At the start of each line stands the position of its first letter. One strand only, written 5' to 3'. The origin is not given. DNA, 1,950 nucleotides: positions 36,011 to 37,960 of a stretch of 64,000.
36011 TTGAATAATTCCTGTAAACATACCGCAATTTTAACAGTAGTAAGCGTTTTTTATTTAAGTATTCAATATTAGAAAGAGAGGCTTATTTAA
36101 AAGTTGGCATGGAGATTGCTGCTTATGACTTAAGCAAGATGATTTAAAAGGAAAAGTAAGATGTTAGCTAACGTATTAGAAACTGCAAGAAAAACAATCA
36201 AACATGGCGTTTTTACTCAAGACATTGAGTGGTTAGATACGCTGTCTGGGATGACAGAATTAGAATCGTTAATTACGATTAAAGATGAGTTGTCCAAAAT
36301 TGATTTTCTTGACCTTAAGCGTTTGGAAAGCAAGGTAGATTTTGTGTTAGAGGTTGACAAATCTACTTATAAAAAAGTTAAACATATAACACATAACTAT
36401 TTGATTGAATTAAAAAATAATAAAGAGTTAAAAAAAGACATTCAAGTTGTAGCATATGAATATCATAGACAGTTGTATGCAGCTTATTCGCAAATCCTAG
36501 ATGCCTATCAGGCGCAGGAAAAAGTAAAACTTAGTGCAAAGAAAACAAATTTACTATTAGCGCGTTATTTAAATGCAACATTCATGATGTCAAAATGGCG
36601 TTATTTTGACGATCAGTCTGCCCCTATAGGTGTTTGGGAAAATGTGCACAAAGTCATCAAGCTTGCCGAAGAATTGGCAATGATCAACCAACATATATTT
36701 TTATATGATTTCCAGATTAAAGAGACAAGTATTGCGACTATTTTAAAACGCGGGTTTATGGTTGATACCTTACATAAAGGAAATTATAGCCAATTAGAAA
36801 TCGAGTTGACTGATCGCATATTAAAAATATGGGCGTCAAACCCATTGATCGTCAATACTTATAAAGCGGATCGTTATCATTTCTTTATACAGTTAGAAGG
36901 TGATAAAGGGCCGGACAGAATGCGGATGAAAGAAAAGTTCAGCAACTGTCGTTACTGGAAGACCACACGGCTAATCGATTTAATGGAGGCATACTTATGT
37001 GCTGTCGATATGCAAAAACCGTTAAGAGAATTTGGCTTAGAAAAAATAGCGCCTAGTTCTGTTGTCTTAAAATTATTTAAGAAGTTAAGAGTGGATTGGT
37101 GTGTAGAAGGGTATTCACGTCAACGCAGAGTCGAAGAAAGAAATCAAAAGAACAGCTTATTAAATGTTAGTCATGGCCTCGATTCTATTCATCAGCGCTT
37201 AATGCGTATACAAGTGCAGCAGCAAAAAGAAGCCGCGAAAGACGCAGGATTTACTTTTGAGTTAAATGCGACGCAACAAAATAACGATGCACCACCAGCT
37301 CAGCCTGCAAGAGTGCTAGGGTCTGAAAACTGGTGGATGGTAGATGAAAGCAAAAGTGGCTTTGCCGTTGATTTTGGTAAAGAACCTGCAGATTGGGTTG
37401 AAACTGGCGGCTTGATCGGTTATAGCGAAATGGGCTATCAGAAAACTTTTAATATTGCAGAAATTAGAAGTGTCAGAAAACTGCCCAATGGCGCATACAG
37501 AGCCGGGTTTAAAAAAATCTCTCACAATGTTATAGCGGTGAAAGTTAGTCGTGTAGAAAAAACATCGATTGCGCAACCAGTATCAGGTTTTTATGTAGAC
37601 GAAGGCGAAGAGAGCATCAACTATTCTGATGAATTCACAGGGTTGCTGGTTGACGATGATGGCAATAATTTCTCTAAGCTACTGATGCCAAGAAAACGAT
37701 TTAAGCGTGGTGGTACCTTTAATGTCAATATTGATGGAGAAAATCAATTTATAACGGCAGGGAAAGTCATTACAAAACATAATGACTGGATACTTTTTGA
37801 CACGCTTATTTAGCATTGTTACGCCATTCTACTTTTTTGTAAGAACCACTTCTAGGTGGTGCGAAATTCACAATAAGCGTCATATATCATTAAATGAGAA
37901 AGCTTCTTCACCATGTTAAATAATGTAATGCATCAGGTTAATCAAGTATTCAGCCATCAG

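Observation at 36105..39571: Sigma-54-driven tandem pair of ~550-aa paralogues with a split PilZ-like signature (family unknown to me)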

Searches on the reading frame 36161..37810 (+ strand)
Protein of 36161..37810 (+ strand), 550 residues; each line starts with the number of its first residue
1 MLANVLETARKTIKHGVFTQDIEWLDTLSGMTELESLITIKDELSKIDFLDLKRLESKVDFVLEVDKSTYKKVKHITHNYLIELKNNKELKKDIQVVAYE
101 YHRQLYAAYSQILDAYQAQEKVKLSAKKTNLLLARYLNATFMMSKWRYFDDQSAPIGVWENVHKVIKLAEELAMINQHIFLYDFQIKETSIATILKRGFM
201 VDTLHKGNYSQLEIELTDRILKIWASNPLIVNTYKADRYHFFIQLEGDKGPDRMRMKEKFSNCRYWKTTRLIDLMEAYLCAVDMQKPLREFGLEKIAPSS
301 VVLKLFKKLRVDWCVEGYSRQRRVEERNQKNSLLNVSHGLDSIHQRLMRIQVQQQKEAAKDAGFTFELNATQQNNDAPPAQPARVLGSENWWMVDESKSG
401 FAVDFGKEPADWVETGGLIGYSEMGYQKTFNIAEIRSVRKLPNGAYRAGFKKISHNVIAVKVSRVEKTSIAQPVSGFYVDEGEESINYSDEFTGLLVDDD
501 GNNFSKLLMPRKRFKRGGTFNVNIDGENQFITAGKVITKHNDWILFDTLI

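Call 4: search_protein_families(library=pfam, proteins=[window:36161-37810:+], max_evalue=10)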
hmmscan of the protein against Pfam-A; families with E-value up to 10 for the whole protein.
window:36161-37810:+ (550 aa): 1 family
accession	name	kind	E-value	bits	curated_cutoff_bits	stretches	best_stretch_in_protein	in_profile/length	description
PF10750.14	DUF2536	-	0.15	12.4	27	1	39-89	7-57/68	Protein of unknown function (DUF2536)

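Call 5: search_protein_families(library=ncbifam, proteins=[window:36161-37810:+], max_evalue=10)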
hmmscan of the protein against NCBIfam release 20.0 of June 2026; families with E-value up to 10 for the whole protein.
window:36161-37810:+ (550 aa): 1 family
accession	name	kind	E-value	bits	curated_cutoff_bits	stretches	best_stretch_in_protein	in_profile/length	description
TIGR01765.1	tspaseT_teng_N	subfamily_domain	0.063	13.3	47.25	1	69-99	22-52/73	transposase, putative, N-terminal domain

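Call 7: find_homologous_proteins(query=window:36161-37810:+)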
Query window:36161-37810:+ (550 aa): 283 proteins with E <= 0.001 among 8000 candidates; the best 120 are listed.
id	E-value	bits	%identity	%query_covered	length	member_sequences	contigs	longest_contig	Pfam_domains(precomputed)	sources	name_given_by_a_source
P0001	0.0e+0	1246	100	100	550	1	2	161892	PF27104.1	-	-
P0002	1.4e-280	950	75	100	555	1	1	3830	PF27104.1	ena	-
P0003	4.8e-262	888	70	100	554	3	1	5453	PF27104.1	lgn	-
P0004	1.1e-259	881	67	100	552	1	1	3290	PF27104.1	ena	-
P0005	5.7e-259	878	68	100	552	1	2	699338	PF27104.1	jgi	jgi:cyclic-di-GMP-binding protein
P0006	2.5e-258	876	67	100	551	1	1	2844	PF27104.1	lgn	-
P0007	3.0e-258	876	68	100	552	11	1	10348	PF27104.1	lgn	-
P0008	5.1e-258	875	69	100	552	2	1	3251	PF27104.1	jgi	-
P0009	7.9e-258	875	68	100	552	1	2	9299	PF27104.1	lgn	-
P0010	1.2e-257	874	68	100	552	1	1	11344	PF27104.1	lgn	-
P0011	1.4e-256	871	68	100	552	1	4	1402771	PF27104.1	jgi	jgi:cyclic-di-GMP-binding protein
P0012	2.8e-256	869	67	100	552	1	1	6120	PF27104.1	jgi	jgi:cyclic-di-GMP-binding protein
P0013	2.8e-255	866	67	100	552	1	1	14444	PF27104.1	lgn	-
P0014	1.9e-253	860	68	100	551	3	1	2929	PF27104.1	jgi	-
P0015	1.4e-252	857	66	100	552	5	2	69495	PF27104.1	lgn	-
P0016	1.4e-251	854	68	100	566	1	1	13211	PF27104.1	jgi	-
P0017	2.3e-251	853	66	100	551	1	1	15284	PF27104.1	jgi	jgi:hypothetical protein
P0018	6.8e-251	852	65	100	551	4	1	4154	PF27104.1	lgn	-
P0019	3.3e-249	846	66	100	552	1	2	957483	PF27104.1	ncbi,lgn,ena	ncbi:MAG: hypothetical protein V3U89_02355 [Methylophilaceae bacterium]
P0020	7.7e-249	845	65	100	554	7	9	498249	PF27104.1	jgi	jgi:hypothetical protein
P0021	3.4e-247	839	64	100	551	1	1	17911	PF27104.1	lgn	-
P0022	4.2e-247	839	66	100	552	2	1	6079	PF27104.1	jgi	jgi:hypothetical protein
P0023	7.8e-246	835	65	100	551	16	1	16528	PF27104.1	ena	-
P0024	5.7e-242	822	63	100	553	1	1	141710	PF27104.1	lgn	-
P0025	2.3e-240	817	64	100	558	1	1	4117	PF27104.1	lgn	-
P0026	1.8e-235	801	61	100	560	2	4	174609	PF27104.1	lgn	-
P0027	1.8e-227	774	62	100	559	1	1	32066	PF27104.1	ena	-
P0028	1.6e-225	768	60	100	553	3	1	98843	PF27104.1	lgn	-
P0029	7.8e-223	759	59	100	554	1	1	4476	PF27104.1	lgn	-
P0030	1.1e-222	759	60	100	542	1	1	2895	PF27104.1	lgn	-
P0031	5.7e-213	727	68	84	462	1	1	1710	PF27104.1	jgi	jgi:hypothetical protein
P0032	8.0e-208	710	55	99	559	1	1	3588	PF27104.1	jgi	-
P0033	8.1e-203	693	56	96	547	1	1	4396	PF27104.1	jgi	-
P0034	1.1e-198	679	55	100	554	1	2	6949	PF27104.1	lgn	-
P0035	5.3e-198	677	55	100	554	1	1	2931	PF27104.1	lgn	-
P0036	6.4e-197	674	54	99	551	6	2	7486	PF27104.1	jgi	jgi:hypothetical protein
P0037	1.4e-196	673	54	100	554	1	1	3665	PF27104.1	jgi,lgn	-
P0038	2.5e-195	668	56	100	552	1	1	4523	PF27104.1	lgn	-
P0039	2.8e-195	668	55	99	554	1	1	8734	PF27104.1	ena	-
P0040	5.4e-192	657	54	99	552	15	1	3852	PF27104.1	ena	-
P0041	5.6e-192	657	52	99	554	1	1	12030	PF27104.1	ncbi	ncbi:MAG: hypothetical protein ACT4OH_02300 [Methylophilaceae bacterium]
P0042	6.5e-192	657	53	100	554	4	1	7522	PF27104.1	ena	-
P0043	1.1e-191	656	54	96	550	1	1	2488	PF27104.1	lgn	-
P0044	1.9e-190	652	53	99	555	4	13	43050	PF27104.1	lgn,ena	-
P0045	1.7e-189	649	53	99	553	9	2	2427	PF27104.1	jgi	jgi:hypothetical protein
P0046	1.8e-188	646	52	99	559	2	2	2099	PF27104.1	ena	-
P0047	6.5e-188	644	53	100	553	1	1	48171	PF27104.1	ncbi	ncbi:MAG: hypothetical protein ACKVOA_01375 [Methylophilaceae bacterium]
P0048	3.2e-186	638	52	99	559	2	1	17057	PF27104.1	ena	-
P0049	6.4e-185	634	51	100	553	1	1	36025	PF27104.1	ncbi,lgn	-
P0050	2.3e-184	632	50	100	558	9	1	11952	PF27104.1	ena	-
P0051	3.0e-184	632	54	95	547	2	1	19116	PF27104.1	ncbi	-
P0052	4.1e-184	631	54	95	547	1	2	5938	PF27104.1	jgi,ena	-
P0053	7.6e-183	627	53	96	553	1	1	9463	PF27104.1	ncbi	-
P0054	5.2e-182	624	51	99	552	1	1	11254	PF27104.1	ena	-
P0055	7.7e-181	621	51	97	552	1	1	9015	PF27104.1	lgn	-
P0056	9.6e-181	620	51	99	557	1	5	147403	PF27104.1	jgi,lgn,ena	-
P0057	1.5e-180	620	53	96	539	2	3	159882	PF27104.1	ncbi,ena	-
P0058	2.2e-180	619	50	99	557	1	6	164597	PF27104.1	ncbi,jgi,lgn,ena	-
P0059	3.7e-180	618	50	99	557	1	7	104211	PF27104.1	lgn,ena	-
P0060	5.5e-179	614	50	99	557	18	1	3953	PF27104.1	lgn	-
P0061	9.9e-179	614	51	97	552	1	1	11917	PF27104.1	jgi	-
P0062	1.0e-178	614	51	97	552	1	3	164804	PF27104.1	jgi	-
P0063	2.0e-178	613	50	99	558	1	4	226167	PF27104.1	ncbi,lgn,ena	-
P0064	1.6e-177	610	50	99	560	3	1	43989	PF27104.1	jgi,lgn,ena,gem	-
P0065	1.2e-175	603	53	96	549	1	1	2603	PF27104.1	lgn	-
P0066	2.5e-175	602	50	99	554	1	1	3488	PF27104.1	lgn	-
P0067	1.0e-174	600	49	99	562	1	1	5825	PF27104.1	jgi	jgi:uncharacterized protein (UPF0218 family)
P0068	1.6e-174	600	50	98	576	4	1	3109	PF27104.1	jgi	jgi:hypothetical protein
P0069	2.1e-174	599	51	96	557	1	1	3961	PF27104.1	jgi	jgi:hypothetical protein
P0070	2.3e-174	599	49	99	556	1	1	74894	PF27104.1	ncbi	ncbi:MAG: hypothetical protein WBL28_09215 [Methylotenera sp.]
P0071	9.6e-174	597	50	97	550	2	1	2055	PF27104.1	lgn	-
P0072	1.6e-173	596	49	99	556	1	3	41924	PF27104.1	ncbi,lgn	-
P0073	9.9e-173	594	52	96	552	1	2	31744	PF27104.1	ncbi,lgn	-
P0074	1.0e-172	594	50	98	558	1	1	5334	PF27104.1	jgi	jgi:hypothetical protein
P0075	1.6e-172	593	48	99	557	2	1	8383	PF27104.1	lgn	-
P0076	8.2e-172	591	49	99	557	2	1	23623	PF27104.1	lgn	-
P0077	8.6e-172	591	49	99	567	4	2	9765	PF27104.1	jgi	jgi:hypothetical protein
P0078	8.9e-172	591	49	98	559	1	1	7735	PF27104.1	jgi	jgi:hypothetical protein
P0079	9.6e-172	591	49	98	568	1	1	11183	PF27104.1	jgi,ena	jgi:hypothetical protein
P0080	1.0e-171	590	49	99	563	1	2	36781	PF27104.1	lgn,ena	-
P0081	1.2e-171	590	48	100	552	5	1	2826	PF27104.1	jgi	jgi:hypothetical protein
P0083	3.0e-171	589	48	99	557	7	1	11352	PF27104.1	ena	-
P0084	3.6e-171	589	49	98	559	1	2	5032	PF27104.1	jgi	jgi:hypothetical protein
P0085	3.6e-171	589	50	95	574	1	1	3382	PF27104.1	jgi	jgi:uncharacterized protein YqgV (UPF0045/DUF77 family)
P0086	8.3e-171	587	51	96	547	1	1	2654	PF27104.1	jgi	-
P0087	3.2e-170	585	49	98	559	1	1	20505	PF27104.1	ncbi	-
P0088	3.5e-170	585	48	98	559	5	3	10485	PF27104.1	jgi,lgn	jgi:hypothetical protein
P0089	5.8e-170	585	50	99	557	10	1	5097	PF27104.1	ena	-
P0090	6.1e-170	585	48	98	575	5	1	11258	PF27104.1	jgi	jgi:hypothetical protein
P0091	6.3e-170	585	50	99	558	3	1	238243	PF27104.1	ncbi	ncbi:MAG: hypothetical protein V4552_05110 [Pseudomonadota bacterium]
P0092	6.8e-170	584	51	96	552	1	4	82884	PF27104.1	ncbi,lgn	-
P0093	1.0e-169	584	48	99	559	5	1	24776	PF27104.1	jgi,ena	-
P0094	1.1e-169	584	47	100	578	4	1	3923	PF27104.1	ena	-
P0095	2.2e-169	583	49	98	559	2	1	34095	PF27104.1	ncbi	-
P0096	3.0e-169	582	49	99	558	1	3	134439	PF27104.1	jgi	jgi:hypothetical protein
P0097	3.4e-169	582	51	95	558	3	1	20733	PF27104.1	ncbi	ncbi:MAG: hypothetical protein V4605_02395 [Pseudomonadota bacterium]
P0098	4.8e-169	582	48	99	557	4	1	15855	PF27104.1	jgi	jgi:hypothetical protein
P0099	6.6e-169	581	48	99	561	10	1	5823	PF27104.1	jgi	-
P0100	9.3e-169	581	49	99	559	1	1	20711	PF27104.1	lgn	-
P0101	1.5e-168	580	49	99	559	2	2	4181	PF27104.1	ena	-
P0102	1.5e-168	580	49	99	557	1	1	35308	PF27104.1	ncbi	ncbi:MAG: hypothetical protein V4545_04520 [Pseudomonadota bacterium]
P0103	1.7e-168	580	49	99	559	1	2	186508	PF27104.1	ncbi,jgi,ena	-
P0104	1.9e-168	580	48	98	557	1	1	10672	PF27104.1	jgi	jgi:hypothetical protein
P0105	2.8e-168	579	49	99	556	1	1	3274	PF27104.1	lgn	-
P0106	2.9e-168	579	48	98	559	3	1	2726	PF27104.1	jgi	jgi:hypothetical protein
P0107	3.7e-168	579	47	100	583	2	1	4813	PF27104.1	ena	-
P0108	3.9e-168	579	48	99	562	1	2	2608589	PF27104.1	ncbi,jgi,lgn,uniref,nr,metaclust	ncbi:hypothetical protein [Methylotenera sp. 73s]|uniref:hypothetical protein n=2 Tax=Methylotenera 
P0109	4.0e-168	579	50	95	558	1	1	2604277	PF27104.1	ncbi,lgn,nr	ncbi:hypothetical protein [Methylotenera versatilis]|nr:hypothetical protein [Methylotenera versatil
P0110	6.0e-168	578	49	99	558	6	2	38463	PF27104.1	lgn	-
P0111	8.3e-168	578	48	99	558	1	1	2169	PF27104.1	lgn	-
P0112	2.4e-167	576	49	99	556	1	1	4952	PF27104.1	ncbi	-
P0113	2.9e-167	576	48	98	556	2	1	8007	PF27104.1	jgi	jgi:hypothetical protein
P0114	5.2e-167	575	47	99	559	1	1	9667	PF27104.1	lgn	-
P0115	5.2e-167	575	48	99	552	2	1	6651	PF27104.1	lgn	-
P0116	7.0e-167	574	47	99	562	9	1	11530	PF27104.1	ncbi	-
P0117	1.3e-166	574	49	95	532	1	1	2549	PF27104.1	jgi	jgi:hypothetical protein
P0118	2.2e-166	573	48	99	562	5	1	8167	PF27104.1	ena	-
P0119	2.6e-166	573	47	99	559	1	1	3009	PF27104.1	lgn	-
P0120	3.4e-166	572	48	98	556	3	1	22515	PF27104.1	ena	-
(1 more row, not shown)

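Call 8: search_solved_structures(query=window:36161-37810:+, max_evalue=10)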
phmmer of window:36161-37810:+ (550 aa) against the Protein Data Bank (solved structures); distinct sequences matched with E-value up to 10: 2.
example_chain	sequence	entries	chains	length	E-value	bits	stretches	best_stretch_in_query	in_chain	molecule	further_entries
3bre_A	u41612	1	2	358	0.35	12.8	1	84-151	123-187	Probable two-component response regulator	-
7jrk_A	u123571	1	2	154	2.2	10.1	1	210-252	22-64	Outer membrane protein assembly factor BamE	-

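Call 13: find_encoding_contigs(protein=P0108, flank=8000, max_places=3)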
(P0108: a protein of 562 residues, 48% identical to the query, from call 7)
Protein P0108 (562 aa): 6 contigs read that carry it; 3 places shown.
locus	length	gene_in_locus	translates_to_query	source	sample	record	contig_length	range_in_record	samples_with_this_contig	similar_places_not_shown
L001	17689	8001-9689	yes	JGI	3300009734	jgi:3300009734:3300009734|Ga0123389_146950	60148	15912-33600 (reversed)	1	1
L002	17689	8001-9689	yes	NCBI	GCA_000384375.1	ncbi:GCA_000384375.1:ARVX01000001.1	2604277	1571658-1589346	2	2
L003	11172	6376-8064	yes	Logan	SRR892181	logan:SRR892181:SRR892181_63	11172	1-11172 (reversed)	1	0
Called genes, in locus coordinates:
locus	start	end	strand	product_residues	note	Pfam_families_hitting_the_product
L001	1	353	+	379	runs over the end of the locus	PF00437:T2SSE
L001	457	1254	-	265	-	PF00691:OmpA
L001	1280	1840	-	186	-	-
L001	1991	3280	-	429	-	PF12890:DHOase, PF07969:Amidohydro_3, PF01979:Amidohydro_1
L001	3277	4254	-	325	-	PF02729:OTCace_N, PF00185:OTCace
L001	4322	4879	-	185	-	PF00156:Pribosyltran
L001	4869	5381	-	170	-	PF03652:RuvX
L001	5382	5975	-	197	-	PF02622:DUF179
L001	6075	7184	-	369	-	PF00926:DHBP_synthase, PF00925:GTP_cyclohydro2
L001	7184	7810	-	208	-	PF00677:Lum_binding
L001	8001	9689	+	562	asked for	PF27104:FimW_N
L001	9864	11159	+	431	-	PF12704:MacB_PCD, PF02687:FtsX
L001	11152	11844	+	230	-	PF00005:ABC_tran, PF02463:SMC_N (faint)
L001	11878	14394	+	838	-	PF13567:DUF4131, PF03772:Competence, PF00753:Lactamase_B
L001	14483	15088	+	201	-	PF01618:MotA_ExbB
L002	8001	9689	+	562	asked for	PF27104:FimW_N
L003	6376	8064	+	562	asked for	PF27104:FimW_N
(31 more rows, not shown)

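Call 29: search_solved_structures(query=A1, max_evalue=10, show_alignments=2)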
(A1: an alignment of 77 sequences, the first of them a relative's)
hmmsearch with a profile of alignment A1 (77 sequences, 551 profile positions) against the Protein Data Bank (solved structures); distinct sequences matched with E-value up to 10: 0.

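Call 30: find_related_loci(query=A1, collection=genome_contigs, flank=6000)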
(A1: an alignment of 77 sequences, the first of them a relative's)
Query A1 (550 aa) in genome_contigs; peptide patterns used: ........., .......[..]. (x = any residue, [..] = any of these).
137 stretches matched a pattern; 66 encode a relative of the query (tblastn E <= 1e-3); 64 distinct loci.
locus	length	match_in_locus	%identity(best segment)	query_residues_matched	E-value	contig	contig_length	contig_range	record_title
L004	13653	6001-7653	65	1-550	0e+0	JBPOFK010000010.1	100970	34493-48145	MAG: Methylophilaceae bacterium isolate MAG_41 MAG_41_10, whole genome shotgun sequence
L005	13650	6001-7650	66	1-550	0e+0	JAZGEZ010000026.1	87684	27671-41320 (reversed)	MAG: Methylophilaceae bacterium isolate SCS4bin.34 SCS4bin.34_26, whole genome shotgun sequence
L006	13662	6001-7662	66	1-550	0e+0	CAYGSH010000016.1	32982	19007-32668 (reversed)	MAG TPA_asm: uncultured Methylophilaceae bacterium isolate ERP117304_co3_165 genome assembly, contig: NODE_1966_length_3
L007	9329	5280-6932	66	1-550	0e+0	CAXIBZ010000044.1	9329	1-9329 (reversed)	MAG TPA_asm: uncultured Methylophilaceae bacterium isolate ERR7163067_binner13_57 genome assembly, contig: ERZ8868625.84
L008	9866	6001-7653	66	1-550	0e+0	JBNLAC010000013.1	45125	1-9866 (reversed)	MAG: Methylophilaceae bacterium isolate D1.bin.12.strict NODE_13_length_45125_cov_5.035939, whole genome shotgun sequenc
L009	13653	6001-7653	65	1-550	0e+0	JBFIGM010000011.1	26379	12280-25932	MAG: Methylophilaceae bacterium isolate Mix_sand11.2021.09.Z.1 k141_2873809_length_26379_cov_19.6851, whole genome shotg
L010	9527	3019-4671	65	1-550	0e+0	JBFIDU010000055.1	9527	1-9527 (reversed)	MAG: Methylophilaceae bacterium isolate Mix_sand11.2021.09.D.6 k141_1205173_length_9527_cov_30.1115, whole genome shotgu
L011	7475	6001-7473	68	1-488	0e+0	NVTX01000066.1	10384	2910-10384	MAG: Methylophilaceae bacterium isolate NORP104 Contig_source1383C_10253, whole genome shotgun sequence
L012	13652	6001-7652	67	1-550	0e+0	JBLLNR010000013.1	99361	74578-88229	MAG: Methylotenera sp. isolate amkv39 tig00000792, whole genome shotgun sequence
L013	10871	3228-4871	52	1-544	0e+0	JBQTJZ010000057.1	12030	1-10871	MAG: Methylophilaceae bacterium isolate SAW150 c_000000445736, whole genome shotgun sequence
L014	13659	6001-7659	53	1-550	0e+0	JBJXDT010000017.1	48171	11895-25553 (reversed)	MAG: Methylophilaceae bacterium isolate P.bin.87 k127_2681307, whole genome shotgun sequence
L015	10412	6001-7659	51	1-550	0e+0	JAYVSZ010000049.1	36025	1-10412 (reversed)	MAG: Methylophilaceae bacterium isolate GL74_DN_metabinner_13 GL74_DN_metabinner_13_48, whole genome shotgun sequence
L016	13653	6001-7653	51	1-544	0e+0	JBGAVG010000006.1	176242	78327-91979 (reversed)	MAG: Methylotenera sp. isolate MAG_AAO_AS.12 AAOAS-12_NODE_6_length_176242_cov_11.450050, whole genome shotgun sequence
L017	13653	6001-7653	50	1-544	0e+0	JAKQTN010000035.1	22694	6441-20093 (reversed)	MAG: Pseudomonadota bacterium isolate USST_maxbin.030 k141_2199706, whole genome shotgun sequence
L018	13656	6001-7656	50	1-544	0e+0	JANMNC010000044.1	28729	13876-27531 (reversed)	MAG: Methylotenera sp. isolate OTE_58_metabat_390 OTE_58_k141_2971658, whole genome shotgun sequence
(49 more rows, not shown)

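Call 40: predict_structure(alignment_id=A1)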
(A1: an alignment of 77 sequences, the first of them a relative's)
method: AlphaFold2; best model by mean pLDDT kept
length: 550 residues; sequences in the alignment: 77
mean_pLDDT: 80.0   pTM: 0.72
mean pLDDT of the five models: 80.0, 79.3, 78.7, 77.9, 76.3
residues with pLDDT >= 90: 178; 70-90: 261; 50-70: 51; < 50: 60
segments of 3 or more residues with pLDDT < 50: 1-20, 362-386, 470-483
pLDDT, mean of each block of 10 residues (from residue 1): 45 40 62 82 85 83 91 85 71 88 95 81 82 96 92 90 94 93 90 95 82 93 90 86 91 72 86 92 92 89 90 74 76 87 87 72 37 34 49 88 85 86 77 89 85 84 74 44 62 81 75 89 82 88 86
secondary structure, 60 per line:
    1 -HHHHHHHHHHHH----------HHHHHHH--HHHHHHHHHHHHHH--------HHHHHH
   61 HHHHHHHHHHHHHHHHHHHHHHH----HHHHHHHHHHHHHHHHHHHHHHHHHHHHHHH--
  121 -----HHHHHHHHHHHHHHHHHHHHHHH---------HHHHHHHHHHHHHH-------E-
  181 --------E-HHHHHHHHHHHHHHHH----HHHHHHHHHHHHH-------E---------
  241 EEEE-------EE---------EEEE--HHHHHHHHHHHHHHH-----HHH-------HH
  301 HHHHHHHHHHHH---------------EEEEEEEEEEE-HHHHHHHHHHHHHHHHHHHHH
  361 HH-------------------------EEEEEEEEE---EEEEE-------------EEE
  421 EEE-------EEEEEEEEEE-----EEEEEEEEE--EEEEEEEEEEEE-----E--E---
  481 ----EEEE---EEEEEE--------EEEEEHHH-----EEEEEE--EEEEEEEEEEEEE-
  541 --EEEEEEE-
elements in order: H2-13 H24-30 H33-46 H55-83 H88-118 H126-148 H158-171 H191-206 H211-223 E241-244 E263-266 H269-283 H299-312 E328-338 H340-362 E388-396 E400-404 E418-423 E431-440 E446-454 E457-468 E485-488 E492-497 E506-510 E519-524 E527-539 E543-549
